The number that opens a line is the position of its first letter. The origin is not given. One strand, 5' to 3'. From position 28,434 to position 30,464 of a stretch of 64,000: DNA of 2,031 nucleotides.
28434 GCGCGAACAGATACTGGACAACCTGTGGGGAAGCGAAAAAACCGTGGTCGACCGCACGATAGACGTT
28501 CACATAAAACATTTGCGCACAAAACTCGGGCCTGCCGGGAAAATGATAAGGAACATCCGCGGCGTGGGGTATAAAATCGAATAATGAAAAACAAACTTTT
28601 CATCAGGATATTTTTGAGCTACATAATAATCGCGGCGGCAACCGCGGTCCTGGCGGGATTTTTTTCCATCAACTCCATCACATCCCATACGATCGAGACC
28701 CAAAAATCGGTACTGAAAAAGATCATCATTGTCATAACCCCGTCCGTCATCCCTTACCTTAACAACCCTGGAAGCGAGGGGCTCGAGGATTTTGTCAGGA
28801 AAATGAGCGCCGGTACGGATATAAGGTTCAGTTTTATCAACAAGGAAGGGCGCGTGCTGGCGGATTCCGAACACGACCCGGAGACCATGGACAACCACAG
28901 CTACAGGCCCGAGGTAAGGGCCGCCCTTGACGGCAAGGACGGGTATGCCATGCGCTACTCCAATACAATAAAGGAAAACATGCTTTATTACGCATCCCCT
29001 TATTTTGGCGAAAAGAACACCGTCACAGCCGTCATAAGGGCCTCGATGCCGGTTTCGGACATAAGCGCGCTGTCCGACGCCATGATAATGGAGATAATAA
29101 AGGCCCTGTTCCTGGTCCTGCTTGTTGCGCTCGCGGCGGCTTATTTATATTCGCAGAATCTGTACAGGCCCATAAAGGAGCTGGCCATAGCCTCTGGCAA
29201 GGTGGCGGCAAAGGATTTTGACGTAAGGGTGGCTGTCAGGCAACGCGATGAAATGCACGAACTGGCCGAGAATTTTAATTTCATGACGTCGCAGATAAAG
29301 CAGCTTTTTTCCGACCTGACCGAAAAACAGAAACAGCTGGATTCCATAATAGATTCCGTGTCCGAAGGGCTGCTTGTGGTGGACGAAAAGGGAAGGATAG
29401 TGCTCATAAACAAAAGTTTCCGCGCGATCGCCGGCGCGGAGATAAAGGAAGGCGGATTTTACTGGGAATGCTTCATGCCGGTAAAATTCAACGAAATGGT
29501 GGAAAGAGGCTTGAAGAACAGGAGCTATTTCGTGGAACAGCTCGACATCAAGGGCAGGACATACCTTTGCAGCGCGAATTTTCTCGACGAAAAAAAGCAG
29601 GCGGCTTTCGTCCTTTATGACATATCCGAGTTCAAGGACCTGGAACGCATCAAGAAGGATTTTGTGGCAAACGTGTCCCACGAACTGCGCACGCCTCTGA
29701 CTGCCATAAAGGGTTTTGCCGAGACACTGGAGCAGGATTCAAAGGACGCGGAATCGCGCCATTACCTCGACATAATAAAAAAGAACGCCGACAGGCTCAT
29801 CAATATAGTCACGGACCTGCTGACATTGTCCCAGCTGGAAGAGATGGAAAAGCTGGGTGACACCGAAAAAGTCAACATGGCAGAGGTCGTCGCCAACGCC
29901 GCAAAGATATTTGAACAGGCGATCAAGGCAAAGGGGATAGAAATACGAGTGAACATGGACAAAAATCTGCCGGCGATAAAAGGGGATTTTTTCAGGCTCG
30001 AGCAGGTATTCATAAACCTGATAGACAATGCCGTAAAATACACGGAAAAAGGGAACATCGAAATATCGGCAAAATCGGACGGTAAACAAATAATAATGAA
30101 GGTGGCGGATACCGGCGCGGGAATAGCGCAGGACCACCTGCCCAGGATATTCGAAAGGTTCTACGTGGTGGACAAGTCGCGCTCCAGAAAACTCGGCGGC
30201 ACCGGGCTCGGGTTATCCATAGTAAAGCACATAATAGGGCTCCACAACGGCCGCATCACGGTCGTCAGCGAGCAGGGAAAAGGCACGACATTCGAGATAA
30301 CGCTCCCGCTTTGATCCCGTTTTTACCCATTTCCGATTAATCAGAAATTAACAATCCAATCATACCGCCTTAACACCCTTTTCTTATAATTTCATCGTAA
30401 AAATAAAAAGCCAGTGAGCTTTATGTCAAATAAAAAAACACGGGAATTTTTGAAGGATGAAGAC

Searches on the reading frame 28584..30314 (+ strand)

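Call 30: search_protein_families(library=pfam, proteins=[window:28584-30314:+], max_evalue=0.00001)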
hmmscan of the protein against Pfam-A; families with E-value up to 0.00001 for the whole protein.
window:28584-30314:+ (576 aa): 4 families
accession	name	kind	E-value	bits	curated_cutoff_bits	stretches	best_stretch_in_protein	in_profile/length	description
PF02518.31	HATPase_c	-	1.1e-31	110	26.4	1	468-576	2-109/111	Histidine kinase-, DNA gyrase B-, and HSP90-like ATPase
PF00512.31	HisKA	-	1.9e-22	79.5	26.9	1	357-420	2-65/66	His Kinase A (phospho-acceptor) domain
PF00672.30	HAMP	-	1.2e-09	38.7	25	1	195-239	8-52/53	HAMP domain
PF16736.11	sCache_like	-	1.9e-06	28.6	27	0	69-142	34-104/117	Single Cache-like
